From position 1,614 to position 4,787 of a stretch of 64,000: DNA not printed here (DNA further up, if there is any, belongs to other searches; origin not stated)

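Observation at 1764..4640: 958-aa secreted chimera: glycoside-hydrolase-like 5-bladed beta-propeller + PT linker + GHSLGG lipase + helical tail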

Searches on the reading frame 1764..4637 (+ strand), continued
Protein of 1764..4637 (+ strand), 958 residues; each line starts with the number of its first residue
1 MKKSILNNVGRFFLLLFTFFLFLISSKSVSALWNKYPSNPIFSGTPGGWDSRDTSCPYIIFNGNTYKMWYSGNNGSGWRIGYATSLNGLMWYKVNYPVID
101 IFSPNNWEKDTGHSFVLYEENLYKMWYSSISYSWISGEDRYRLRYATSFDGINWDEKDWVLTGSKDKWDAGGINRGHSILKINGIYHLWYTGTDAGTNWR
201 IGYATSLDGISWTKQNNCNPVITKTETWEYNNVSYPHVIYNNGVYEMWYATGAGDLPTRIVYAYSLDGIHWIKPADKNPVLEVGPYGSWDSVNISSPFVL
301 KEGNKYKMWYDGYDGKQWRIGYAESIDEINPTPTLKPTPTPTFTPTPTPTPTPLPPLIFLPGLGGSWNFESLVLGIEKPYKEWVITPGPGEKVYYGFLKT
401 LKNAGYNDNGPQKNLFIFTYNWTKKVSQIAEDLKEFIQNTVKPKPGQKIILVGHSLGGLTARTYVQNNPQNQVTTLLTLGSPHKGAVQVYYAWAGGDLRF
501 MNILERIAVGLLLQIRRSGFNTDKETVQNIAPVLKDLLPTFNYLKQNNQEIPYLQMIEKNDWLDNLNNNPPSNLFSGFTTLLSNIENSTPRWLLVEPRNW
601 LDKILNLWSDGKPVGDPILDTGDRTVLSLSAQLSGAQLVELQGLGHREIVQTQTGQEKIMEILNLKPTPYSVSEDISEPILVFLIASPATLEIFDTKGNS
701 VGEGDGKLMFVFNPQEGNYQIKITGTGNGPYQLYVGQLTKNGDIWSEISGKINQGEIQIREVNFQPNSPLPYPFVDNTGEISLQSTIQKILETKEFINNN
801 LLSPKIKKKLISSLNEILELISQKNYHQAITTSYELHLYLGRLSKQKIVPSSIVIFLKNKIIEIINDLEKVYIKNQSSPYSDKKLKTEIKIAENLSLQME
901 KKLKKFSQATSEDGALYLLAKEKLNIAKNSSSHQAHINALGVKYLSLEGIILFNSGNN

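Call 6: find_homologous_proteins(query=window:1764-4637:+, max_evalue=0.001)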
Query window:1764-4637:+ (958 aa): 1380 proteins with E <= 0.001 among 8000 candidates; the best 120 are listed.
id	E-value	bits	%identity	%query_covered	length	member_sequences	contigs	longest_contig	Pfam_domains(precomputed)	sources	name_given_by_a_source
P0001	0.0e+0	2220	100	100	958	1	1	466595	PF01764.32,PF02089.22,PF05057.21,PF02450.22,PF04041.20,PF00561.27,PF07819.20,PF12146.16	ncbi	ncbi:MAG: alpha/beta fold hydrolase [Microgenomates group bacterium]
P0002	0.0e+0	1307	60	99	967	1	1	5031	PF02089.22,PF02450.22,PF04041.20,PF00561.27,PF07819.20,PF12146.16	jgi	jgi:pimeloyl-ACP methyl ester carboxylesterase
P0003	0.0e+0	1280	61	98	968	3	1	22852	PF02089.22,PF02450.22,PF04041.20,PF00561.27,PF07819.20,PF12146.16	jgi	-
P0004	0.0e+0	1236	61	99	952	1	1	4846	PF01764.32,PF02089.22,PF02450.22,PF04041.20,PF00561.27,PF07819.20,PF12146.16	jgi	-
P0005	0.0e+0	1075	53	97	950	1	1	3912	PF02089.22,PF00561.27,PF07819.20,PF12146.16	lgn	-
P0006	0.0e+0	1058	55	98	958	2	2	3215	PF02089.22,PF02450.22,PF04041.20,PF07819.20,PF12146.16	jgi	-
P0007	0.0e+0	1036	52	97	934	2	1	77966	PF02089.22,PF02450.22,PF04041.20,PF07819.20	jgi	jgi:pimeloyl-ACP methyl ester carboxylesterase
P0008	0.0e+0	1028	51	97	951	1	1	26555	PF02089.22,PF22847.3,PF02450.22,PF04041.20,PF00561.27,PF07819.20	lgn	-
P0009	9.3e-281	952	49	98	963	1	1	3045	PF02089.22,PF02450.22,PF04041.20,PF07819.20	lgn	-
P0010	8.1e-275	933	49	95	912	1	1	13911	PF02089.22,PF02450.22,PF04041.20,PF00561.27,PF07819.20,PF12146.16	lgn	-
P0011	2.4e-274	931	49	98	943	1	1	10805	PF02089.22,PF02450.22,PF04041.20,PF00561.27,PF07819.20,PF12146.16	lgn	-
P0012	1.5e-265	902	47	96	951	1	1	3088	PF02089.22,PF02450.22,PF04041.20,PF07819.20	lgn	-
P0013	3.3e-265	901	46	98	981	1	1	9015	PF01764.32,PF02089.22,PF02450.22,PF04041.20,PF07819.20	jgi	-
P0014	1.7e-262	892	49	97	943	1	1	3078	PF02089.22,PF02450.22,PF04041.20,PF00561.27,PF07819.20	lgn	-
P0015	4.5e-250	851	44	99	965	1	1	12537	PF02089.22,PF22847.3,PF00251.27,PF02450.22,PF04041.20,PF00561.27,PF07819.20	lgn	-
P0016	5.0e-243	828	45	98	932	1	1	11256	PF02089.22,PF04041.20,PF07819.20,PF04616.21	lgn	-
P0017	2.1e-240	819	66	59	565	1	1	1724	PF02089.22,PF02450.22,PF00561.27,PF07819.20,PF12146.16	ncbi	ncbi:MAG: esterase/lipase family protein, partial [Microgenomates group bacterium]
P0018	1.1e-234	800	42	99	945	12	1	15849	PF02089.22,PF00251.27,PF02450.22,PF04041.20,PF00561.27,PF07819.20,PF12146.16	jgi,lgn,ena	-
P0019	2.0e-233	796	45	97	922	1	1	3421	PF02089.22,PF02450.22,PF04041.20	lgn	-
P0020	1.2e-232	793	43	99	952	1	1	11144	PF02089.22,PF05057.21,PF02450.22,PF04041.20,PF00561.27,PF07819.20,PF12146.16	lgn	-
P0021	1.1e-217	744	39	98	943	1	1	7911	PF02089.22,PF00251.27,PF02450.22,PF04041.20,PF07819.20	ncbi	-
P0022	8.7e-212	724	44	99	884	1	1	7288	PF02089.22,PF04041.20,PF00561.27,PF07819.20,PF12146.16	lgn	-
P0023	4.3e-211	722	42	97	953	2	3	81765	PF02089.22,PF02450.22,PF04041.20,PF00561.27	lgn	-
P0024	1.1e-205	704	39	99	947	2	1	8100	PF02089.22,PF02450.22,PF04041.20,PF00561.27,PF07819.20,PF12146.16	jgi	-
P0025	6.9e-196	671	42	92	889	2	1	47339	PF02089.22,PF00251.27,PF02450.22,PF04041.20,PF00561.27,PF07819.20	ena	-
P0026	1.7e-194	667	43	87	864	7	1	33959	PF02089.22,PF02450.22,PF04041.20,PF07819.20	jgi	-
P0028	2.4e-189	650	37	30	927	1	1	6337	PF19938.5,PF22847.3,PF00251.27,PF04041.20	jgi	-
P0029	6.7e-188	645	50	62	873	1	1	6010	PF02089.22,PF02450.22,PF00561.27,PF07819.20,PF12146.16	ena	-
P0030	4.0e-187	642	40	92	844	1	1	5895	PF02089.22,PF02450.22,PF04041.20,PF00561.27,PF07819.20,PF12146.16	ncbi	ncbi:MAG: alpha/beta fold hydrolase [Candidatus Shapirobacteria bacterium]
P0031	2.5e-184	633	43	80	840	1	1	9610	PF02089.22,PF02450.22,PF04041.20,PF07819.20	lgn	-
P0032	1.1e-181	625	50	63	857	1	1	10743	PF02089.22,PF05057.21,PF02450.22,PF00561.27,PF07819.20,PF12146.16,PF22888.2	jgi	-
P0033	1.3e-181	624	50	62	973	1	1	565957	PF02089.22,PF02450.22,PF25852.1,PF00561.27,PF07819.20,PF12146.16,PF15902.13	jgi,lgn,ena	-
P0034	3.1e-181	623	49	62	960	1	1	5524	PF02089.22,PF02450.22,PF25852.1,PF14870.13,PF00561.27,PF07819.20,PF12146.16,PF15902.13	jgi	-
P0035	1.2e-178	614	49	62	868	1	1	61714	PF02089.22,PF02450.22,PF00561.27,PF07819.20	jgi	jgi:pimeloyl-ACP methyl ester carboxylesterase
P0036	4.1e-178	613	47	62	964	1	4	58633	PF02089.22,PF02450.22,PF25852.1,PF14870.13,PF00561.27,PF07819.20,PF12146.16,PF15902.13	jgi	jgi:photosystem II stability/assembly factor-like uncharacterized protein/pimeloyl-ACP methyl ester 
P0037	8.7e-178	612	49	62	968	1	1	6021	PF02089.22,PF25852.1,PF14870.13,PF07819.20,PF15902.13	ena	-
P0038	1.2e-172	595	49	63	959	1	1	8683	PF02089.22,PF02450.22,PF25852.1,PF14870.13,PF00561.27,PF07819.20,PF12146.16,PF15902.13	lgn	-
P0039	1.5e-172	594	49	64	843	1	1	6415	PF02089.22,PF05057.21,PF02450.22,PF00561.27,PF07819.20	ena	-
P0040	2.7e-171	590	47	62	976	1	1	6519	PF02089.22,PF05057.21,PF02450.22,PF25852.1,PF14870.13,PF07819.20,PF15902.13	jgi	-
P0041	5.0e-170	586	48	65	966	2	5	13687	PF02089.22,PF02450.22,PF25852.1,PF00561.27,PF07819.20,PF12146.16,PF15902.13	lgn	-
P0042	1.5e-167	578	46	63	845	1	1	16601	PF02089.22,PF00561.27,PF07819.20,PF12146.16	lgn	-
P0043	1.9e-167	577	39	86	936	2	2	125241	PF02089.22,PF05057.21,PF02450.22,PF04041.20,PF00561.27,PF07819.20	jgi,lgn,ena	-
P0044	1.3e-166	575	40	79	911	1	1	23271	PF01764.32,PF02089.22,PF02450.22,PF04041.20,PF00561.27,PF07819.20,PF12146.16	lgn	-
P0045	3.3e-166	573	46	63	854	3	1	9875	PF02089.22,PF05057.21,PF02450.22,PF00561.27,PF07819.20,PF12146.16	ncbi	-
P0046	7.3e-163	562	39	77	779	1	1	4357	PF02089.22,PF02450.22,PF04041.20,PF00561.27,PF07819.20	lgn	-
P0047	1.5e-162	561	40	83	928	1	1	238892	PF02089.22,PF02450.22,PF04041.20,PF07819.20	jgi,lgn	jgi:predicted GH43/DUF377 family glycosyl hydrolase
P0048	2.9e-162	560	36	88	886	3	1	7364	PF02089.22,PF22847.3,PF02450.22,PF04041.20,PF00561.27,PF07819.20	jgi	-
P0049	7.9e-161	555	37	87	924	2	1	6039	PF02089.22,PF02450.22,PF04041.20,PF00561.27,PF07819.20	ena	-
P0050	1.2e-160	555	40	79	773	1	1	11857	PF02089.22,PF22847.3,PF02450.22,PF04041.20,PF00561.27,PF07819.20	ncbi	-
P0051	1.2e-158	548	48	59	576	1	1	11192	PF02089.22,PF05057.21,PF00561.27,PF07819.20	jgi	jgi:hypothetical protein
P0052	2.5e-158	547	36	97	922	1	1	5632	PF02089.22,PF02450.22,PF00561.27,PF07819.20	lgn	-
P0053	8.0e-157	542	45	63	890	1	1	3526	PF02089.22,PF02450.22,PF00561.27,PF07819.20,PF12146.16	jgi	jgi:pimeloyl-ACP methyl ester carboxylesterase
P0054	4.0e-154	533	35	96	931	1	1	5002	PF02089.22,PF05057.21,PF02450.22,PF00561.27,PF07819.20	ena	-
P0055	9.1e-154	532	39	80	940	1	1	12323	PF02089.22,PF05057.21,PF02450.22,PF00561.27,PF07819.20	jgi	-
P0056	1.3e-151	525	36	91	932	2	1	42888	PF02089.22,PF05057.21,PF02450.22,PF00561.27,PF07819.20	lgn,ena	-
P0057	4.5e-151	523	35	93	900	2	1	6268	PF02089.22,PF05057.21,PF02450.22,PF04041.20,PF00561.27,PF07819.20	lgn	-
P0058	1.8e-150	521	38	78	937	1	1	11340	PF02089.22,PF02450.22,PF00561.27,PF07819.20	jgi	-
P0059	6.4e-150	519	36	84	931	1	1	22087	PF02089.22,PF05057.21,PF02450.22,PF00561.27,PF07819.20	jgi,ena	-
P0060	1.2e-149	518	40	78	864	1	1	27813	PF02089.22,PF22847.3,PF05057.21,PF00251.27,PF02450.22,PF04041.20,PF00561.27,PF07819.20,PF12146.16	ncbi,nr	ncbi:alpha/beta hydrolase [Candidatus Microgenomates bacterium]|nr:alpha/beta hydrolase [Candidatus 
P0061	1.2e-149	518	39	78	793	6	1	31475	PF02089.22,PF22847.3,PF02450.22,PF04041.20,PF00561.27,PF07819.20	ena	-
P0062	3.1e-149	517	48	53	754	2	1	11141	PF02089.22,PF00561.27,PF07819.20,PF12146.16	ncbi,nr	ncbi:alpha/beta fold hydrolase, partial [Candidatus Shapirobacteria bacterium]|nr:alpha/beta fold hy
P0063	2.3e-148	514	38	75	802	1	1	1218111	PF02089.22,PF02450.22,PF04041.20,PF07819.20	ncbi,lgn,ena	-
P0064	2.8e-147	511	40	70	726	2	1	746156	PF02089.22,PF02450.22,PF04041.20,PF07819.20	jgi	-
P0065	7.8e-147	509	37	79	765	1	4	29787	PF02089.22,PF02450.22,PF04041.20,PF00561.27,PF07819.20,PF24096.3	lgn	-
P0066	1.5e-146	508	35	92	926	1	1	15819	PF02089.22,PF02450.22,PF07819.20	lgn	-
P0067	2.0e-146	508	50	32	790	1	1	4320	PF02450.22,PF04041.20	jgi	jgi:predicted GH43/DUF377 family glycosyl hydrolase/pimeloyl-ACP methyl ester carboxylesterase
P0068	2.0e-146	508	38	79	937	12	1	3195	PF02089.22,PF05057.21,PF02450.22,PF00561.27,PF07819.20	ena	-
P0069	9.8e-146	505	38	80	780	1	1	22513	PF02089.22,PF22847.3,PF06028.18,PF02450.22,PF04041.20,PF00561.27,PF07819.20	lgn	-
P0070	2.0e-144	501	36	79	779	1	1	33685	PF02089.22,PF02450.22,PF04041.20,PF07819.20,PF24096.3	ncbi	-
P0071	3.6e-144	500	36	97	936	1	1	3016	PF02089.22,PF02450.22,PF04041.20,PF00561.27,PF07819.20,PF12146.16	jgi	-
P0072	3.8e-144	500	38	77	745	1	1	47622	PF02089.22,PF02450.22,PF04041.20,PF00561.27,PF07819.20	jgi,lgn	jgi:pimeloyl-ACP methyl ester carboxylesterase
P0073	4.6e-144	500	37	79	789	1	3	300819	PF22847.3,PF02450.22,PF04041.20,PF07819.20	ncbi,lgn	-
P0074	5.2e-143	496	38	77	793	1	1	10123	PF02089.22,PF00251.27,PF02450.22,PF04041.20,PF07819.20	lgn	-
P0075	1.4e-141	492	35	94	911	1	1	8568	PF02089.22,PF02450.22,PF00561.27,PF07819.20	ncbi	-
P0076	1.9e-141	491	38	80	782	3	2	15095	PF02089.22,PF22847.3,PF02450.22,PF04041.20,PF07819.20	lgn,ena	-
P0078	2.7e-140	487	39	74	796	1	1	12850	PF02089.22,PF02450.22,PF04041.20,PF07819.20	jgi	jgi:pimeloyl-ACP methyl ester carboxylesterase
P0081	2.8e-138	481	44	31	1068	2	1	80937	PF22847.3,PF04041.20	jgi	-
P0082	3.4e-138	481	36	84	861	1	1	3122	PF02089.22,PF22847.3,PF05057.21,PF00251.27,PF12697.14,PF02450.22,PF04041.20,PF00561.27,PF07819.20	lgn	-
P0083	1.3e-137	479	40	76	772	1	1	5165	PF02089.22,PF02450.22,PF04041.20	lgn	-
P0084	9.7e-137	476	40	61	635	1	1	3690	PF02089.22,PF02450.22,PF00561.27,PF07819.20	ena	-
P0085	3.9e-136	474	39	74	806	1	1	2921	PF02089.22,PF06028.18,PF02450.22,PF00561.27,PF07819.20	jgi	jgi:pimeloyl-ACP methyl ester carboxylesterase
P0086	4.3e-136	474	35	97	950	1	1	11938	PF02089.22,PF22847.3,PF02450.22,PF04041.20,PF00561.27,PF07819.20,PF12146.16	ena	-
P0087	9.7e-136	472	35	78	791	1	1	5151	PF02450.22,PF07819.20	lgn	-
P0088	2.4e-135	471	39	79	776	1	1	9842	PF02089.22,PF22847.3,PF12697.14,PF02450.22,PF04041.20,PF00561.27,PF07819.20,PF24096.3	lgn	-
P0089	2.8e-135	471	36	72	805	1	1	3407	PF02089.22,PF02450.22,PF07819.20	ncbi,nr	ncbi:MAG: hypothetical protein NT149_03445 [Candidatus Gottesmanbacteria bacterium]|nr:hypothetical 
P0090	8.2e-135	469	34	97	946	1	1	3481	PF02089.22,PF22847.3,PF05057.21,PF02450.22,PF04041.20,PF00561.27,PF07819.20,PF12146.16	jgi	-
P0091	7.3e-134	466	38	77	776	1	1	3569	PF02089.22,PF02450.22,PF04041.20,PF00561.27,PF07819.20,PF24096.3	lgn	-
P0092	9.0e-134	466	36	77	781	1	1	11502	PF02089.22,PF02450.22,PF04041.20,PF07819.20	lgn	-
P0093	7.3e-133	463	42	62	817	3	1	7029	PF02089.22,PF06439.19,PF02450.22,PF00561.27,PF07819.20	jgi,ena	-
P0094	7.7e-133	463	37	71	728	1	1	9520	PF02089.22,PF02450.22,PF00561.27,PF07819.20,PF24096.3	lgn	-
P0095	4.2e-132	460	49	33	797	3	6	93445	PF02089.22,PF02450.22,PF04041.20,PF07819.20,PF24096.3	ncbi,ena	-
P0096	6.5e-132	460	37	77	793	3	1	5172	PF02089.22,PF22847.3,PF02450.22,PF04041.20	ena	-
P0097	2.7e-131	458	34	96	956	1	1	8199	PF02089.22,PF02450.22,PF04041.20,PF00561.27,PF07819.20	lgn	-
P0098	4.1e-131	457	46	33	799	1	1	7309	PF02089.22,PF22847.3,PF00251.27,PF02450.22,PF04041.20,PF07819.20,PF24096.3,PF04616.21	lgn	-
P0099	9.8e-130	453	35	79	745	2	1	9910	PF02089.22,PF02450.22,PF04041.20,PF07819.20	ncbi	-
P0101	3.0e-129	451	35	77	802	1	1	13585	PF02089.22,PF02450.22,PF04041.20,PF00561.27,PF07819.20,PF24096.3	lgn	-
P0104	6.4e-127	443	34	97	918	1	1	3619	PF02089.22,PF22847.3,PF02450.22,PF00561.27,PF07819.20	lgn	-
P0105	1.4e-126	442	36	79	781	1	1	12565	PF02089.22,PF05057.21,PF02450.22,PF04041.20,PF07819.20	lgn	-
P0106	1.1e-125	439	30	93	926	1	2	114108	PF02089.22,PF00251.27,PF02450.22,PF04041.20,PF07819.20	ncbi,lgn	-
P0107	1.2e-125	439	35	76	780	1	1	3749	PF02089.22,PF02450.22,PF04041.20,PF00561.27,PF07819.20,PF24096.3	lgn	-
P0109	1.3e-124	436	32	98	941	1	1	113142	PF02089.22,PF02450.22,PF04041.20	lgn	-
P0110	6.6e-124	433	40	69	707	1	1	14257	PF02089.22,PF02450.22,PF04041.20,PF00561.27,PF07819.20,PF24096.3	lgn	-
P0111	8.3e-124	433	36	77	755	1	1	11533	PF02089.22,PF02450.22,PF04041.20,PF07819.20,PF24096.3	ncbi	-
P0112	7.9e-123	430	36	78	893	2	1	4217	PF02089.22,PF05057.21,PF02450.22,PF04041.20,PF00561.27,PF07819.20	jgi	jgi:predicted GH43/DUF377 family glycosyl hydrolase/pimeloyl-ACP methyl ester carboxylesterase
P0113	8.9e-123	429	37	73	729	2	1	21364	PF02089.22,PF01674.25,PF02450.22,PF04041.20,PF00561.27,PF07819.20,PF24096.3,PF12146.16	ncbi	-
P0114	2.1e-122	428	33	98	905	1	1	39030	PF02089.22,PF22847.3,PF02450.22,PF04041.20,PF00561.27,PF07819.20,PF04616.21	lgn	-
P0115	1.4e-121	425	35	80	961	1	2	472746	PF02089.22,PF22847.3,PF02450.22,PF04041.20,PF00561.27,PF07819.20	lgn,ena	-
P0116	2.3e-121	425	34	77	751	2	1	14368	PF02089.22,PF02450.22,PF04041.20,PF07819.20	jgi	-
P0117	4.9e-121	424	37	74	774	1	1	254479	PF02089.22,PF06028.18,PF02450.22,PF07819.20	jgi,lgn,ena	-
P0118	5.0e-121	424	34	78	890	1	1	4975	PF02089.22,PF22847.3,PF02450.22,PF04041.20,PF00561.27,PF07819.20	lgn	-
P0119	4.7e-120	420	32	90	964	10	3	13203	PF02089.22,PF22847.3,PF05057.21,PF02450.22,PF04041.20,PF00561.27,PF07819.20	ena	-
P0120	5.8e-120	420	33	97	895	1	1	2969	PF02089.22,PF00251.27,PF02450.22,PF04041.20,PF00561.27,PF07819.20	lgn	-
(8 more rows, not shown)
